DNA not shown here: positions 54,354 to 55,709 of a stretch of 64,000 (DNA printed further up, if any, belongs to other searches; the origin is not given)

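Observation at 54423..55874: Fic (AMPylase) gene embedded antisense inside the pilin array with overlapping ends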

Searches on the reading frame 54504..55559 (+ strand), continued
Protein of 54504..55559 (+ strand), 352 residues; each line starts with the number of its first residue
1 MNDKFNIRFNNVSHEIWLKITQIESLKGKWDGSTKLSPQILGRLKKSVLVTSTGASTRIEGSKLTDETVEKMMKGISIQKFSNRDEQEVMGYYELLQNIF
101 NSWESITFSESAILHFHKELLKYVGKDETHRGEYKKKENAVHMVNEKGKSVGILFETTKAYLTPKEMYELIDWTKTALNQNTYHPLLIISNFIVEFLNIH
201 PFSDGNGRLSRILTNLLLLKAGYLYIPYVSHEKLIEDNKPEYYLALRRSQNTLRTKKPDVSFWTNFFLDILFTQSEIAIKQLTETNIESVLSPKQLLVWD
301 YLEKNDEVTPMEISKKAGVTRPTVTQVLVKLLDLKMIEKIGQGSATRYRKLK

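Call 44: search_solved_structures(query=A1, max_evalue=0.00001, show_alignments=0)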
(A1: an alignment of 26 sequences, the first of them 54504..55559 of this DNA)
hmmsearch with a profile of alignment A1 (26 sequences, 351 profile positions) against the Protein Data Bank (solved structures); distinct sequences matched with E-value up to 0.00001: 23.
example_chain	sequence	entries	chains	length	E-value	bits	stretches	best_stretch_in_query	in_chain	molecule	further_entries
8uqu_A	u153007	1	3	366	2.3e-40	141.9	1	23-348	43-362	Fido domain-containing protein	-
3cuc_A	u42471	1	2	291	1.4e-13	53.9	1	20-288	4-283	Protein of unknown function with a Fic domain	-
4rgl_A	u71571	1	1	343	2.9e-13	52.8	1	22-273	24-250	Filamentation induced by cAMP protein Fic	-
8cil_A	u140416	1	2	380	2.7e-11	46.3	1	137-287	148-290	Fic family protein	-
9vjc_A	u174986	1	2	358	2.4e-09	39.9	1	170-344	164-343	Protein adenylyltransferase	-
6i7j_A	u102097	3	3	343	2.7e-09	39.7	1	164-224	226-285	Adenosine monophosphate-protein transferase FICD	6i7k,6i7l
3eqx_A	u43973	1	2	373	3.2e-09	39.5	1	171-284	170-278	FIC DOMAIN CONTAINING TRANSCRIPTIONAL REGULATOR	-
3zcn_A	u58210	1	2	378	3.3e-09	39.5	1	171-284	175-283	ADENOSINE MONOPHOSPHATE-PROTEIN TRANSFERASE SOFIC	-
9tch_A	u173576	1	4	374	3.3e-09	39.4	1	171-284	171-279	Protein adenylyltransferase SoFic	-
9tcl_B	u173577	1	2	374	3.3e-09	39.4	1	171-284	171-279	Protein adenylyltransferase SoFic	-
9tc4_A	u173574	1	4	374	3.3e-09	39.4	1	171-284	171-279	Protein adenylyltransferase SoFic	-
3zec_A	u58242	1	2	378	3.5e-09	39.4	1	171-284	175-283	ADENOSINE MONOPHOSPHATE-PROTEIN TRANSFERASE SOFIC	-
6i7h_A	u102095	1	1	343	6.9e-09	38.4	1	164-224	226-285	Adenosine monophosphate-protein transferase FICD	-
6i7i_A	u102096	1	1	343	6.9e-09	38.4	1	164-224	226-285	Adenosine monophosphate-protein transferase FICD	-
6i7g_A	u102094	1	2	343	7.7e-09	38.2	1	164-224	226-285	Adenosine monophosphate-protein transferase FICD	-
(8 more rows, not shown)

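Call 46: predict_structure(alignment_id=A1)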
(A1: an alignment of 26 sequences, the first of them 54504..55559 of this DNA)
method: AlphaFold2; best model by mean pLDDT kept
length: 352 residues; sequences in the alignment: 26
mean_pLDDT: 66.7   pTM: 0.62
mean pLDDT of the five models: 66.7, 65.2, 55.4, 55.1, 48.1
residues with pLDDT >= 90: 32; 70-90: 128; 50-70: 123; < 50: 69
segments of 3 or more residues with pLDDT < 50: 46-96, 123-132, 201-205
pLDDT, mean of each block of 10 residues (from residue 1): 80 88 81 55 48 25 30 29 40 50 62 62 46 54 57 59 70 87 89 73 55 77 71 63 66 65 85 82 65 82 88 90 89 87 84 71
secondary structure, 60 per line:
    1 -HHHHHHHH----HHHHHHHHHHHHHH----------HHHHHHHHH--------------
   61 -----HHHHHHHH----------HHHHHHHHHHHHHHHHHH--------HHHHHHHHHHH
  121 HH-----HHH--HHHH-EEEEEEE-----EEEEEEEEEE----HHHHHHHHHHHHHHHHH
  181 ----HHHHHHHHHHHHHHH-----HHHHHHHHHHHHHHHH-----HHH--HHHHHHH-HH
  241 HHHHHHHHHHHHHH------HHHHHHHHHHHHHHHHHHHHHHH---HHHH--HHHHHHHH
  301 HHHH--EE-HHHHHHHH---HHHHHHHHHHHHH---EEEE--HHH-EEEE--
elements in order: H2-9 H14-27 H38-46 H66-73 H84-101 H110-122 H133-136 E138-144 E150-159 H164-180 H185-199 H205-220 H231-237 H239-254 H261-283 H287-290 H293-304 H310-317 H321-333 E337-340 E347-350

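Call 50: fold_search(model_id=the predicted structure, library=pdb)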
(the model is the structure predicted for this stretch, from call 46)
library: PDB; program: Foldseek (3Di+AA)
matches with E <= 10: 1479; with E <= 0.001: 18
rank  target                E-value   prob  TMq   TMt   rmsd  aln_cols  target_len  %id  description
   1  8cil_A                4.5e-07  1.00  0.53  0.52   8.8       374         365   16  Crystal structure of Coxiella burnetii Fic protein 2 (released 2023-11-15)
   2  4rgl                  1.0e-06  1.00  0.51  0.55   9.2       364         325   18  Crystal structure of a Fic family protein (Dde_2494) from Desulfovibrio desulfuricans G20 at 2.70 A resolution (released 2014-10-29)
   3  8cil_B                1.1e-06  1.00  0.50  0.50   9.0       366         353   17  Crystal structure of Coxiella burnetii Fic protein 2 (released 2023-11-15)
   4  8uqu_C                1.4e-06  1.00  0.50  0.67   7.9       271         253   27  Crystal Structure of N-terminal Domain of Fic Family Protein from Bordetella bronchiseptica (released 2024-10-30)
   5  3zec_A                1.4e-06  1.00  0.49  0.47  10.8       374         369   14  Fic protein from SHEWANELLA ONEIDENSIS (E73G mutant) in complex with AMPPNP (released 2013-06-19)
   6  3zcn_A                1.9e-06  1.00  0.48  0.46  10.7       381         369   15  Fic protein from SHEWANELLA ONEIDENSIS in complex with ATP (released 2013-06-19)
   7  7cb8_A                2.0e-06  1.00  0.49  0.44  10.9       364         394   17  Structure of a FIC-domain protein from Mycobacterium marinum in complex with CDP (released 2021-08-18)
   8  8uqu_B                3.6e-06  1.00  0.50  0.68   6.9       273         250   26  Crystal Structure of N-terminal Domain of Fic Family Protein from Bordetella bronchiseptica (released 2024-10-30)
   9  3eqx_B                4.5e-06  1.00  0.51  0.49  10.4       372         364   15  CRYSTAL STRUCTURE OF A FIC FAMILY PROTEIN (SO_4266) FROM SHEWANELLA ONEIDENSIS AT 1.6 A RESOLUTION (released 2008-10-14)
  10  3eqx_A                7.4e-06  1.00  0.47  0.46  10.4       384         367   14  CRYSTAL STRUCTURE OF A FIC FAMILY PROTEIN (SO_4266) FROM SHEWANELLA ONEIDENSIS AT 1.6 A RESOLUTION (released 2008-10-14)
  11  8uqu_A                8.1e-06  1.00  0.50  0.69   7.0       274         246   26  Crystal Structure of N-terminal Domain of Fic Family Protein from Bordetella bronchiseptica (released 2024-10-30)
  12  3zec_B                1.0e-05  1.00  0.49  0.47  10.9       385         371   14  Fic protein from SHEWANELLA ONEIDENSIS (E73G mutant) in complex with AMPPNP (released 2013-06-19)
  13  7cb8_B                3.0e-05  1.00  0.48  0.43  11.2       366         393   18  Structure of a FIC-domain protein from Mycobacterium marinum in complex with CDP (released 2021-08-18)
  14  3cuc_B                6.2e-05  1.00  0.44  0.55   8.0       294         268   21  CRYSTAL STRUCTURE OF A FIC DOMAIN CONTAINING SIGNALING PROTEIN (BT_2513) FROM BACTEROIDES THETAIOTAOMICRON VPI-5482 AT (released 2008-04-29)
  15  7xux_A                1.7e-04  1.00  0.39  0.38  13.9       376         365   16  Crystal structure of a FIC domain containnig protein (released 2022-12-21)
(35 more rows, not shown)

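Call 53: search_protein_representatives(protein=window:54504-55559:+)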
Query: 352 residues. Proteins with E-value up to 0.001 (for the whole library): 8685; up to 1e-10: 2407; up to 1e-30: 340. The best 150 are listed.
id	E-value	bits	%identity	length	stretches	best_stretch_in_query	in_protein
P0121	1.1e-140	484.9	61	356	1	2-351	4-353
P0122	4.3e-110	384.4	61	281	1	73-349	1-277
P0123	1.3e-98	346.7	78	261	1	1-198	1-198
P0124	5.9e-90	318.2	67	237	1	40-258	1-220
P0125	7.2e-90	317.9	45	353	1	3-351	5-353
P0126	3.5e-87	309.1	44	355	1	1-350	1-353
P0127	4.2e-83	295.7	43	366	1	12-350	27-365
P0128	2.2e-81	290.0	43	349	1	12-334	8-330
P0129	4.3e-79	282.5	59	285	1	48-266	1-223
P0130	2.7e-77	276.6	68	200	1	43-221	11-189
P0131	4.7e-77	275.8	49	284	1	9-269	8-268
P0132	7.9e-77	275.1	40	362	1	14-349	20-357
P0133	7.9e-77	275.0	42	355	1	12-346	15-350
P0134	2.7e-76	273.3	59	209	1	143-350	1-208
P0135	4.3e-76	272.6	43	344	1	5-350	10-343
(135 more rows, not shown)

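Call 57: search_protein_families(library=ncbifam, proteins=[window:54504-55559:+], max_evalue=0.001)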
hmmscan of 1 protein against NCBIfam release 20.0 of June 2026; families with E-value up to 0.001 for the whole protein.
window:54504-55559:+ (352 aa): 2 families
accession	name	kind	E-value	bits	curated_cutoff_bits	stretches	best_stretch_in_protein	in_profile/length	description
NF046030.1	ProtAdlyltaseSoFic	equivalog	1.9e-12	46.8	550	1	170-281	163-269/361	protein adenylyltransferase Fic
TIGR02613.1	mob_myst_B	hypoth_equivalog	3.8e-09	36.7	124.4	1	146-250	74-174/186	mobile mystery protein B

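Call 60: predict_structure(alignment_id=A2)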
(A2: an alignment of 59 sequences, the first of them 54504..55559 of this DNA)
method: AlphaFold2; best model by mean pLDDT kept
length: 352 residues; sequences in the alignment: 59
mean_pLDDT: 92.6   pTM: 0.84
mean pLDDT of the five models: 92.6, 92.2, 92.1, 90.9, 90.6
residues with pLDDT >= 90: 278; 70-90: 61; 50-70: 13; < 50: 0
segments of 3 or more residues with pLDDT < 50: none
pLDDT, mean of each block of 10 residues (from residue 1): 86 97 96 78 92 96 92 75 92 98 98 98 92 95 83 89 98 98 98 98 97 99 97 98 95 93 98 96 69 86 95 96 94 89 93 80
secondary structure, 60 per line:
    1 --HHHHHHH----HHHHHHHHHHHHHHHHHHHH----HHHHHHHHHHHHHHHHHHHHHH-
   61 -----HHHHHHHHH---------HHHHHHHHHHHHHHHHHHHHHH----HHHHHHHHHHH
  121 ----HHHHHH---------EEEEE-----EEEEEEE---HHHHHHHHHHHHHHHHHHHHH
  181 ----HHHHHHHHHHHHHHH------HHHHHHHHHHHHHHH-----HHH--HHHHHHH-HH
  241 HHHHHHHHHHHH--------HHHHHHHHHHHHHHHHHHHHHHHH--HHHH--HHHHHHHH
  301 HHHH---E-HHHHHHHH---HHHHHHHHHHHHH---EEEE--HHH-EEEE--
elements in order: H3-9 H14-33 H38-59 H66-74 H84-105 H110-120 H125-130 E140-144 E150-156 H160-180 H185-199 H206-220 H231-237 H239-252 H261-284 H287-290 H293-304 H310-317 H321-333 E337-340 E347-350

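Call 63: fold_search(model_id=the predicted structure, library=pdb)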
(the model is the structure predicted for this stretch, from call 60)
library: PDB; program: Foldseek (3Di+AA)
matches with E <= 10: 1346; with E <= 0.001: 51
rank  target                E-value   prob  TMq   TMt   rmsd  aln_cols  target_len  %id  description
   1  4rgl                  2.2e-12  1.00  0.65  0.70   7.5       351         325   22  Crystal structure of a Fic family protein (Dde_2494) from Desulfovibrio desulfuricans G20 at 2.70 A resolution (released 2014-10-29)
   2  8cil_A                1.2e-11  1.00  0.61  0.59  10.4       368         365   18  Crystal structure of Coxiella burnetii Fic protein 2 (released 2023-11-15)
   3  8uqu_C                1.4e-11  1.00  0.64  0.88   2.1       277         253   26  Crystal Structure of N-terminal Domain of Fic Family Protein from Bordetella bronchiseptica (released 2024-10-30)
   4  8cil_B                4.3e-11  1.00  0.59  0.59  10.4       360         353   18  Crystal structure of Coxiella burnetii Fic protein 2 (released 2023-11-15)
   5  7cb8_A                5.4e-11  1.00  0.63  0.57  10.7       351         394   18  Structure of a FIC-domain protein from Mycobacterium marinum in complex with CDP (released 2021-08-18)
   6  3zcn_A                1.6e-10  1.00  0.62  0.59  10.6       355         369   16  Fic protein from SHEWANELLA ONEIDENSIS in complex with ATP (released 2013-06-19)
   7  3cuc_A                1.6e-10  1.00  0.60  0.79   3.9       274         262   22  CRYSTAL STRUCTURE OF A FIC DOMAIN CONTAINING SIGNALING PROTEIN (BT_2513) FROM BACTEROIDES THETAIOTAOMICRON VPI-5482 AT (released 2008-04-29)
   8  7xux_B                2.1e-10  1.00  0.58  0.57   8.0       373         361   19  Crystal structure of a FIC domain containnig protein (released 2022-12-21)
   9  3cuc_B                2.3e-10  1.00  0.61  0.79   4.0       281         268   23  CRYSTAL STRUCTURE OF A FIC DOMAIN CONTAINING SIGNALING PROTEIN (BT_2513) FROM BACTEROIDES THETAIOTAOMICRON VPI-5482 AT (released 2008-04-29)
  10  3eqx_B                2.5e-10  1.00  0.61  0.59  10.7       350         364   16  CRYSTAL STRUCTURE OF A FIC FAMILY PROTEIN (SO_4266) FROM SHEWANELLA ONEIDENSIS AT 1.6 A RESOLUTION (released 2008-10-14)
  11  3zec_B                3.0e-10  1.00  0.63  0.60  10.7       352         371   16  Fic protein from SHEWANELLA ONEIDENSIS (E73G mutant) in complex with AMPPNP (released 2013-06-19)
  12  8uqu_B                3.1e-10  1.00  0.63  0.88   2.4       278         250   26  Crystal Structure of N-terminal Domain of Fic Family Protein from Bordetella bronchiseptica (released 2024-10-30)
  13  7xux_A                3.3e-10  1.00  0.59  0.58   8.0       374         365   18  Crystal structure of a FIC domain containnig protein (released 2022-12-21)
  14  8uqu_A                3.6e-10  1.00  0.62  0.88   2.6       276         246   26  Crystal Structure of N-terminal Domain of Fic Family Protein from Bordetella bronchiseptica (released 2024-10-30)
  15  3eqx_A                5.4e-10  1.00  0.62  0.60  10.2       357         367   16  CRYSTAL STRUCTURE OF A FIC FAMILY PROTEIN (SO_4266) FROM SHEWANELLA ONEIDENSIS AT 1.6 A RESOLUTION (released 2008-10-14)
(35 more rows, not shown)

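Call 66: find_encoding_contigs(protein=P0050, flank=6000, max_places=1)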
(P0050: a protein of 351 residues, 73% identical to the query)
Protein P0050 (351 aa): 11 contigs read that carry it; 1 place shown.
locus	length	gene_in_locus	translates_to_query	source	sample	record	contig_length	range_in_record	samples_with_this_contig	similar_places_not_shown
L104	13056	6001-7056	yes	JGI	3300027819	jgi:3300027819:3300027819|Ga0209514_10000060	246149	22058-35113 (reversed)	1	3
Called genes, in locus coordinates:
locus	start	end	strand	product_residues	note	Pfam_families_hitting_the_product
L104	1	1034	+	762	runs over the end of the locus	-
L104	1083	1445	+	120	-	PF05635:23S_rRNA_IVP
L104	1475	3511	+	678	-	-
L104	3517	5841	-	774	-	-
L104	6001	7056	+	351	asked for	PF02661:Fic, PF01978:TrmB (weak), PF12802:MarR_2 (weak)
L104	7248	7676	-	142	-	PF01934:HepT-like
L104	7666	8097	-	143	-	PF01909:NTP_transf_2, PF18765:Polbeta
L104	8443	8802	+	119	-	PF05635:23S_rRNA_IVP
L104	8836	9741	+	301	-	PF12666:PrgI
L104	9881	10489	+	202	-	PF26593:TraC-like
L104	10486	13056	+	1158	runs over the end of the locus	PF14890:Intein_splicing, PF14528:LAGLIDADG_3, PF12846:AAA_10 (weak), PF19044:P-loop_TraG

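Call 67: find_encoding_contigs(protein=P0056, flank=6000, max_places=1)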
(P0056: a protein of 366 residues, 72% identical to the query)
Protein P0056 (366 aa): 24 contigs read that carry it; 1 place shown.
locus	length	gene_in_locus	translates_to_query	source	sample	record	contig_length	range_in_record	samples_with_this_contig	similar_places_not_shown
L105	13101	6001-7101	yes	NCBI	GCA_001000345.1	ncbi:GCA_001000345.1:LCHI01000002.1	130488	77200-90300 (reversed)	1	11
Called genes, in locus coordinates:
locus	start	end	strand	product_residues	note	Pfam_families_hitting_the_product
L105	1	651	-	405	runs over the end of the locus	PF13393:tRNA-synt_His, PF00587:tRNA-synt_2b, PF13393:tRNA-synt_His (weak), PF03129:HGTP_anticodon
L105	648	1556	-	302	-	PF26317:CntK_N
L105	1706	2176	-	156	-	-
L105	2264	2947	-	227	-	-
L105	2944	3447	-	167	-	PF09136:Glucodextran_B (weak)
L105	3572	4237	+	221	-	PF13483:Lactamase_B_3, PF12706:Lactamase_B_2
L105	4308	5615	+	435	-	PF00772:DnaB, PF13481:AAA_25, PF03796:DnaB_C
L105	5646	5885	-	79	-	-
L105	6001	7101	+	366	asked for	PF01978:TrmB (faint), PF02661:Fic, PF12802:MarR_2 (weak)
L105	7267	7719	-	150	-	-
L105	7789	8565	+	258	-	PF01790:LGT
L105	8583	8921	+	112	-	-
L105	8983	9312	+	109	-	PF01252:Peptidase_A8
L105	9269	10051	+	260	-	PF00849:PseudoU_synth_2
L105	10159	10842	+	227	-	-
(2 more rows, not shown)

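Call 68: find_encoding_contigs(protein=P0102, flank=6000, max_places=1)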
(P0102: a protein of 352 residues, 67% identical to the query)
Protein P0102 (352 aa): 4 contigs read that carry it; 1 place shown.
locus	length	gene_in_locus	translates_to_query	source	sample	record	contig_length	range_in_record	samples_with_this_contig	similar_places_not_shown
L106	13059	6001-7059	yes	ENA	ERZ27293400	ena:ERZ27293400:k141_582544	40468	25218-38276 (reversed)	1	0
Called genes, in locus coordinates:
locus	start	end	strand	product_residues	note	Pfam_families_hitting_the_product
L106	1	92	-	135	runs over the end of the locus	PF01527:HTH_Tnp_1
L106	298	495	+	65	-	PF04203:Sortase (weak)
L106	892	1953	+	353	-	PF04055:Radical_SAM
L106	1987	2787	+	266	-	PF03070:TENA_THI-4 (weak), PF14518:Haem_oxygenas_2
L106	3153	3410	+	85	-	PF01371:Trp_repressor, PF13384:HTH_23 (weak)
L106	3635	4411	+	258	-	PF01048:PNP_UDP_1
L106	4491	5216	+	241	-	PF00702:Hydrolase, PF13419:HAD_2 (weak), PF13242:Hydrolase_like (weak)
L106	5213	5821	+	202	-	-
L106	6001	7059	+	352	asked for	PF02661:Fic, PF22168:DIP2311-like_C (weak)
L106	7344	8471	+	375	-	PF02661:Fic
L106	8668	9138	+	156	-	PF00583:Acetyltransf_1, PF13673:Acetyltransf_10 (weak), PF13508:Acetyltransf_7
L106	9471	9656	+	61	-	-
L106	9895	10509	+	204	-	PF00753:Lactamase_B, PF23023:Anti-Pycsar_Apyc1 (weak)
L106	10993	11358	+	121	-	PF08327:AHSA1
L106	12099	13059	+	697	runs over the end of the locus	PF00270:DEAD, PF00271:Helicase_C, PF16124:RecQ_Zn_bind, PF09382:RQC, PF00570:HRDC, PF11408:Helicase_Sgs1 (weak), PF02796:HTH_7 (faint), PF14493:HTH_40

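Call 69: find_encoding_contigs(protein=P0110, flank=6000, max_places=1)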
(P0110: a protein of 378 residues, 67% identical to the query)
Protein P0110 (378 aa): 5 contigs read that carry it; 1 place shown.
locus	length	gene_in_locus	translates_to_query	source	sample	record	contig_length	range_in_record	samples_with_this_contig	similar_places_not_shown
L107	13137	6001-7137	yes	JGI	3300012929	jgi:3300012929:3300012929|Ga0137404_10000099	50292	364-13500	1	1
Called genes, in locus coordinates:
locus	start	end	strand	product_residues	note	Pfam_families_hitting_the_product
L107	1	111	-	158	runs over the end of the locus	?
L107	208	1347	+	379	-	PF13493:DUF4118, PF00512:HisKA, PF13581:HATPase_c_2 (weak), PF02518:HATPase_c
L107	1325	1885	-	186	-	PF00293:NUDIX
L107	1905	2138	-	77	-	-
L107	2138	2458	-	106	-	-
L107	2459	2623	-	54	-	-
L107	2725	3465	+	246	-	PF03734:YkuD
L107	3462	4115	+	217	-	-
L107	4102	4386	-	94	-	-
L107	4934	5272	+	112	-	-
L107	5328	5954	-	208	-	-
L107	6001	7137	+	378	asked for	PF02661:Fic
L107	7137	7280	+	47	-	-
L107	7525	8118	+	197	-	-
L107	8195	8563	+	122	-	-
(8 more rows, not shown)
